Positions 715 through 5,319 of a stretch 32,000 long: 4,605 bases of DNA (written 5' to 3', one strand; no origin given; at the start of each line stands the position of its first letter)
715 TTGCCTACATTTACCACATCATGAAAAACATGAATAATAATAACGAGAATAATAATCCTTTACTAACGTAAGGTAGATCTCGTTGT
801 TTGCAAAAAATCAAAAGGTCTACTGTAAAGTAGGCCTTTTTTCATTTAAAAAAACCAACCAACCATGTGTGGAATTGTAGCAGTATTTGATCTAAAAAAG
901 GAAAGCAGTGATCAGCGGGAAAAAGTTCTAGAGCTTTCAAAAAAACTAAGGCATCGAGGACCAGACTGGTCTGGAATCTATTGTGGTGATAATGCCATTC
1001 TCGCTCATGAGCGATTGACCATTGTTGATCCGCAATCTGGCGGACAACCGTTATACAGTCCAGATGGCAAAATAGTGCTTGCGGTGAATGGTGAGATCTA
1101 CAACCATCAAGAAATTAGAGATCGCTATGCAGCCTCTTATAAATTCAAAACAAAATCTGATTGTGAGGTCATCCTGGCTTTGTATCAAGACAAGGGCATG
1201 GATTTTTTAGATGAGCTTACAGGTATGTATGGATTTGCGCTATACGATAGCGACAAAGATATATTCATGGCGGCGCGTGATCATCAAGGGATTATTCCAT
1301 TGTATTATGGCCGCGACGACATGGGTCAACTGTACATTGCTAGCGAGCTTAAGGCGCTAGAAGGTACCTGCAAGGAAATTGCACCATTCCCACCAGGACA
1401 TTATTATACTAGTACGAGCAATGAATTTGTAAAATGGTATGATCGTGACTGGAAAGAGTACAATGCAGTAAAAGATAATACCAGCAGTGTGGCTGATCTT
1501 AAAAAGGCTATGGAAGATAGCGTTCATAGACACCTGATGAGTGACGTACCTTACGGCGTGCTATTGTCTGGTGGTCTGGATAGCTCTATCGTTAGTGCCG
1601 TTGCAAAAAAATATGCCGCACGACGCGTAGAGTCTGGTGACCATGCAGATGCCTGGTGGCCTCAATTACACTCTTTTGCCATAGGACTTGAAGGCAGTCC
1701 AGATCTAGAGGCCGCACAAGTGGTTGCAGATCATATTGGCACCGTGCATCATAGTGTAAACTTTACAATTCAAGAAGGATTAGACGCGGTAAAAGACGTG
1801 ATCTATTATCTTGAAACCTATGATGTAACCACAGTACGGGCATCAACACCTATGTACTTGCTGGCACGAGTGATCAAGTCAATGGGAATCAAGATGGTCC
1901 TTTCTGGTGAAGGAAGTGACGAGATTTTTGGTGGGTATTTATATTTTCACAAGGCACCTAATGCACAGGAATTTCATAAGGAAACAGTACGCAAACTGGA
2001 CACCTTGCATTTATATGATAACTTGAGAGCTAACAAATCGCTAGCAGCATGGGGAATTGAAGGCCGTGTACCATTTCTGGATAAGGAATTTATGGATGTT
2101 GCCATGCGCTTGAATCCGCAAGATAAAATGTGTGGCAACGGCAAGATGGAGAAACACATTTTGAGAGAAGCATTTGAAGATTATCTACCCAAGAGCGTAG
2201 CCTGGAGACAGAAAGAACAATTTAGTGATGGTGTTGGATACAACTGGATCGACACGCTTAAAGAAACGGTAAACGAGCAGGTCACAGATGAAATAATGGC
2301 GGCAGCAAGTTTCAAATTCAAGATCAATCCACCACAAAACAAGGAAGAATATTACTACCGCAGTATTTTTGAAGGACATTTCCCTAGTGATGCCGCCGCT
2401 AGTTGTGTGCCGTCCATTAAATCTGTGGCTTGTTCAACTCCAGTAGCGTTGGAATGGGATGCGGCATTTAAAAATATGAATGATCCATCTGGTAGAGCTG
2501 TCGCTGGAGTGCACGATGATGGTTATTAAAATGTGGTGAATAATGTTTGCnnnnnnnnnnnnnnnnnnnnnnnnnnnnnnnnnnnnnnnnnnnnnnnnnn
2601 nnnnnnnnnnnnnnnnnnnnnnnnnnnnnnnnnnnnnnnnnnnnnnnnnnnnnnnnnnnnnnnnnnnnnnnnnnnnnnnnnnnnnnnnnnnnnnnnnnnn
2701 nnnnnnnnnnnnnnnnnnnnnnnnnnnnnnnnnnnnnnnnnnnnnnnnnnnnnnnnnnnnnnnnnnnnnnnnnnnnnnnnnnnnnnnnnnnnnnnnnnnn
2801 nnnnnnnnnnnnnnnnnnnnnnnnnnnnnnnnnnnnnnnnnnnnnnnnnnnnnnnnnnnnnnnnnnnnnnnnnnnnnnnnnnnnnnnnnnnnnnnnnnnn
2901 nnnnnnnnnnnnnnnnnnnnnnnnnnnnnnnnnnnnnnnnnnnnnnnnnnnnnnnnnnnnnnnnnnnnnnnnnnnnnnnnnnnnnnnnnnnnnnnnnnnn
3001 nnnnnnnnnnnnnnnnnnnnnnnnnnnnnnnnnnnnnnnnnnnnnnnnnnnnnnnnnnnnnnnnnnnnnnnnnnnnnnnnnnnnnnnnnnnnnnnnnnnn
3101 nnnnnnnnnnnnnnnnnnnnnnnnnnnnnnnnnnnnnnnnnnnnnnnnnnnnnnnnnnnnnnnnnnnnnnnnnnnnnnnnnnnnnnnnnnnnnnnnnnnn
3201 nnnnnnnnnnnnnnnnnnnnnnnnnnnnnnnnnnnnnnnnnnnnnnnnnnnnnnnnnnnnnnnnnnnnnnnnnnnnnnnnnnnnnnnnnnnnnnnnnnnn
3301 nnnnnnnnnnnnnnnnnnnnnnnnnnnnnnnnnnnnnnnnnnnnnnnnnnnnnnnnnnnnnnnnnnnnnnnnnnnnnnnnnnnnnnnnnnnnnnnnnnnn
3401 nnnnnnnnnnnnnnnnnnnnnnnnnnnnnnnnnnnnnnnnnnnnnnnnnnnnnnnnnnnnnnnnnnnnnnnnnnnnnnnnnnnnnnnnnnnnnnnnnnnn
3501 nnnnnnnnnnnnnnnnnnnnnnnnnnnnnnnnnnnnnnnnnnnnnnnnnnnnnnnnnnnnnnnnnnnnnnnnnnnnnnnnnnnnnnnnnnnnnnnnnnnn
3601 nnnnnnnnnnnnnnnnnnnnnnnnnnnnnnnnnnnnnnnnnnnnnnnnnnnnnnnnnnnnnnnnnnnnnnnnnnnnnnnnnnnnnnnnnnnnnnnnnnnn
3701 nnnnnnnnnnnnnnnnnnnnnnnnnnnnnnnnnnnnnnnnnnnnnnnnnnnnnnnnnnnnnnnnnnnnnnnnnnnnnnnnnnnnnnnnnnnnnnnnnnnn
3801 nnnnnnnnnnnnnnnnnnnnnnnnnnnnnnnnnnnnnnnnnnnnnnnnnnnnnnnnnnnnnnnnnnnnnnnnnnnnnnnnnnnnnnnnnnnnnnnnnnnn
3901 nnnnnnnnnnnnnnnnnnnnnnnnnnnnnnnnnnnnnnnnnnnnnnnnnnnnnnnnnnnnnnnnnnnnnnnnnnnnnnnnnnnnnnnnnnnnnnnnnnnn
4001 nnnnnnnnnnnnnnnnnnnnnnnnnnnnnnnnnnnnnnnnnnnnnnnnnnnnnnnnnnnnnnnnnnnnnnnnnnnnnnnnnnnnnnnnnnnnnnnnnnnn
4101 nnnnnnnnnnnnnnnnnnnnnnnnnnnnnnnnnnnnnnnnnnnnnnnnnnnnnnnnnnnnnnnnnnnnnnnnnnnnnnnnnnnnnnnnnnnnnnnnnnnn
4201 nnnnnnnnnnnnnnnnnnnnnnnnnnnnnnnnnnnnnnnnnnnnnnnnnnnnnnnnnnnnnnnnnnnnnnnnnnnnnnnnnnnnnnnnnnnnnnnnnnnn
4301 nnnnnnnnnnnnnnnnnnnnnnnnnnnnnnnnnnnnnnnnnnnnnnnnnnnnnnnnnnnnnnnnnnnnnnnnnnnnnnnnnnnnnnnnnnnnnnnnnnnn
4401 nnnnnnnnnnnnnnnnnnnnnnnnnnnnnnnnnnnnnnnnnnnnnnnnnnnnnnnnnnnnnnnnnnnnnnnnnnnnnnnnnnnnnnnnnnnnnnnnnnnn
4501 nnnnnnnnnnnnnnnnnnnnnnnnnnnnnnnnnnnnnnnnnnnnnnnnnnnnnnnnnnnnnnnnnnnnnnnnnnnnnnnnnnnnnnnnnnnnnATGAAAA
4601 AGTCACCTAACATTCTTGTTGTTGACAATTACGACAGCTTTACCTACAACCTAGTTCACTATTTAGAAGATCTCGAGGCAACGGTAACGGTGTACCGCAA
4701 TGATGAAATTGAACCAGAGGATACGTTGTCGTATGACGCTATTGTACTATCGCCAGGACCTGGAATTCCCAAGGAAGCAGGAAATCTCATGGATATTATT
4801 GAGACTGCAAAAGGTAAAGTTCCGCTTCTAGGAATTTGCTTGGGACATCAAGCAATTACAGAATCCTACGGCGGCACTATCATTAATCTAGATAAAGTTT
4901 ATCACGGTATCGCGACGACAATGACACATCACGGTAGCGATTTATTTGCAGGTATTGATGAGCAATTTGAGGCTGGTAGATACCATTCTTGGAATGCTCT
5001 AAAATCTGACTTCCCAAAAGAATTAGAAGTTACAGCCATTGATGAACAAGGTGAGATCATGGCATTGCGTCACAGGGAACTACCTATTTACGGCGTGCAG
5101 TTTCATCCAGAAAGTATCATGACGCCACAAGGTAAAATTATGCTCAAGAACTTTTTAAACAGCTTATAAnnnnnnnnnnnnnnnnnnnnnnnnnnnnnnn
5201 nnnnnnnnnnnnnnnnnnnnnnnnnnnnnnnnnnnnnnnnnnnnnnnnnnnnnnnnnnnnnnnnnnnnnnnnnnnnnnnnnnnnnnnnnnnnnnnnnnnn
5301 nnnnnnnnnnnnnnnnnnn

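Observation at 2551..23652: Near-periodic spacing (about 2.3 kb) of ten consecutive palindrome copies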

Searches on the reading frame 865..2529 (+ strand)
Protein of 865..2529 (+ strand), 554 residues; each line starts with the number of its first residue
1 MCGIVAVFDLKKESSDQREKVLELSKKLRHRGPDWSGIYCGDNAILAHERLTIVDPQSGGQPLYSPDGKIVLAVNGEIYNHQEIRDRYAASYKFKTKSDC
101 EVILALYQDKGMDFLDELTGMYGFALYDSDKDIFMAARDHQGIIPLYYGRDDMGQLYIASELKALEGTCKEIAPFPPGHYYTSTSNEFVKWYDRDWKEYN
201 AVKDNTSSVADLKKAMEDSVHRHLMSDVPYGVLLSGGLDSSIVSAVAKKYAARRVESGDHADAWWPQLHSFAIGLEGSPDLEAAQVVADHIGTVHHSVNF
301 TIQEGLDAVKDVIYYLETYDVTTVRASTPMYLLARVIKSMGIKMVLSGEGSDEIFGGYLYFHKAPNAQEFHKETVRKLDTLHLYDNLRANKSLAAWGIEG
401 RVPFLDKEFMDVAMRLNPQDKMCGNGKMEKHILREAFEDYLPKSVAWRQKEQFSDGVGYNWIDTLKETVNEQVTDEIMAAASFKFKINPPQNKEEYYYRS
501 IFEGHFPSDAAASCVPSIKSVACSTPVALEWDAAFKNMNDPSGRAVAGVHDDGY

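Call 8: search_protein_families(library=pfam, proteins=[window:865-2529:+])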
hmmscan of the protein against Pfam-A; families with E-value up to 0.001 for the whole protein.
window:865-2529:+ (554 aa): 4 families
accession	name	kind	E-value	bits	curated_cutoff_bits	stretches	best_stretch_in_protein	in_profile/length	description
PF00733.27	Asn_synthase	-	9.9e-88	295.6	21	2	212-366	2-142/354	Asparagine synthase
PF13537.11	GATase_7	-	4.6e-41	140.1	25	1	48-166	1-122/123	Glutamine amidotransferase domain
PF13522.11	GATase_6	-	3.5e-34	118.1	27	1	33-161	1-130/130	Glutamine amidotransferase domain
PF12481.13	DUF3700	-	2.8e-12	47.1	27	1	113-203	124-213/228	Aluminium induced protein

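Call 12: list_cluster_members(proteins=[window:865-2529:+, window:2722-4122:+, window:5171-6163:+, window:7686-8861:+, window:8865-9647:+, window:9925-10797:+, window:15134-15898:+, window:15895-16692:+, window:16693-17379:+, window:25942-27099:-])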
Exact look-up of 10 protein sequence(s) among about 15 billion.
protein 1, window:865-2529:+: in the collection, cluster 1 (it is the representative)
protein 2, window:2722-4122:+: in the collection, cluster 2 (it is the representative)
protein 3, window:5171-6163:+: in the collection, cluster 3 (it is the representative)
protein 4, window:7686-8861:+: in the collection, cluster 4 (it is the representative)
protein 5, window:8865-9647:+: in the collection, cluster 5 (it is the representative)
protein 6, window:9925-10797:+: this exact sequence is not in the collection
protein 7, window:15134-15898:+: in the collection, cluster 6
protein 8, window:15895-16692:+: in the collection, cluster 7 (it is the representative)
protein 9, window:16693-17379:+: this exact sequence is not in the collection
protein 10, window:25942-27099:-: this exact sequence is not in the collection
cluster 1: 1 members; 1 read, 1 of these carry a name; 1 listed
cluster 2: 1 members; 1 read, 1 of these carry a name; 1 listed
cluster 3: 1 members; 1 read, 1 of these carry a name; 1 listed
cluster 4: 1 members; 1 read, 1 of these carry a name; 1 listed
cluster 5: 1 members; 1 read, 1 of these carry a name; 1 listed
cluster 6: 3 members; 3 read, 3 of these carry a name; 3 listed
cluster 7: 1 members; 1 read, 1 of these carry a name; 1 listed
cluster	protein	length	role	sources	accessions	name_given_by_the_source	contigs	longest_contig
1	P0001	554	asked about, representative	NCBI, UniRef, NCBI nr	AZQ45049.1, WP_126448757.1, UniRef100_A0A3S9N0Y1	asparagine synthase B [Nonlabens ponticola] | asparagine synthase (glutamine-hydrolyzing) n=1 Tax=Nonlabens ponticola TaxID=2496866 ...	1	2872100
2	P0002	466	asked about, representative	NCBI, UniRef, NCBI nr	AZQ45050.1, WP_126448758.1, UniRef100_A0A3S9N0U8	anthranilate synthase component I family protein [Nonlabens ponticola] | Anthranilate synthase component 1 n=1 Tax=Nonlabens ponticola TaxID=2496866 ...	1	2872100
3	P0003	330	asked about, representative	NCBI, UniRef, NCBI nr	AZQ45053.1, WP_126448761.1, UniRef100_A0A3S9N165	anthranilate phosphoribosyltransferase [Nonlabens ponticola] | Anthranilate phosphoribosyltransferase n=1 Tax=Nonlabens ponticola TaxID=2496866 ...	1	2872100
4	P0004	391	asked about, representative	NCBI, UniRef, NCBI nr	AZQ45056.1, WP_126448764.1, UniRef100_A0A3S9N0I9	tryptophan synthase subunit beta [Nonlabens ponticola] | Tryptophan synthase beta chain n=1 Tax=Nonlabens ponticola TaxID=2496866 ...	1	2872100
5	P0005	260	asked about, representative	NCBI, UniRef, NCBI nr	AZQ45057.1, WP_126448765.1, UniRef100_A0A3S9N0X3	tryptophan synthase subunit alpha [Nonlabens ponticola] | Tryptophan synthase alpha chain n=1 Tax=Nonlabens ponticola TaxID=2496866 ...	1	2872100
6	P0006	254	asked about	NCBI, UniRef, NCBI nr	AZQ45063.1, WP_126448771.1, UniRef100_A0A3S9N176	1-(5-phosphoribosyl)-5-[(5-phosphoribosylamino)methylideneamino]imidazole-4-carboxamide ... | 1-(5-phosphoribosyl)-5-[(5-phosphoribosylamino)methylideneamino] imidazole-4-carboxamide ...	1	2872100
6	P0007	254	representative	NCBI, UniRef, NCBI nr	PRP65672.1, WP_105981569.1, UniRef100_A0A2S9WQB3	1-(5-phosphoribosyl)-5-[(5-phosphoribosylamino)methylideneamino]imidazole-4-carboxamide ... | 1-(5-phosphoribosyl)-5-[(5-phosphoribosylamino)methylideneamino] imidazole-4-carboxamide ...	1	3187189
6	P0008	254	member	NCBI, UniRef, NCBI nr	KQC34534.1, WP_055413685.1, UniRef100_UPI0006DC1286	1-(5-phosphoribosyl)-5-[(5-phosphoribosylamino)methylideneamino] imidazole-4-carboxamide ... | 1-(5-phosphoribosyl)-5-[(5- phosphoribosylamino)methylideneamino]imidazole-4- carboxamide ... | 1-(5-phosphoribosyl)-5-[(5-phosphoribosylamino)methylideneamino]imidazole-4-carboxamide ...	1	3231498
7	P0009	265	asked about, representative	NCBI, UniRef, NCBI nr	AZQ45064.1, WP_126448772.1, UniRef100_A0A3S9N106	imidazole glycerol phosphate synthase subunit HisF [Nonlabens ponticola] | Imidazole glycerol phosphate synthase subunit HisF n=1 Tax=Nonlabens ponticola ...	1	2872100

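Call 17: find_encoding_contigs(protein=window:865-2529:+, flank=10000, max_places=3)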
Protein window:865-2529:+ (554 aa): no gene with exactly this product is on record in the collection.

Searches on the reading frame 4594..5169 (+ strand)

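Call 8: search_protein_families(library=pfam, proteins=[window:4594-5169:+])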
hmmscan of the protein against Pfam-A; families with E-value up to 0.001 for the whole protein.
window:4594-5169:+ (191 aa): 2 families
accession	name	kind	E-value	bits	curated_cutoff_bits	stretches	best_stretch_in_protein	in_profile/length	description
PF00117.34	GATase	-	5.3e-58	196.3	22.8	1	8-188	1-187/190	Glutamine amidotransferase class-I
PF07722.19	Peptidase_C26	-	1.9e-10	41.3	20.5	1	68-173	98-219/219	Peptidase C26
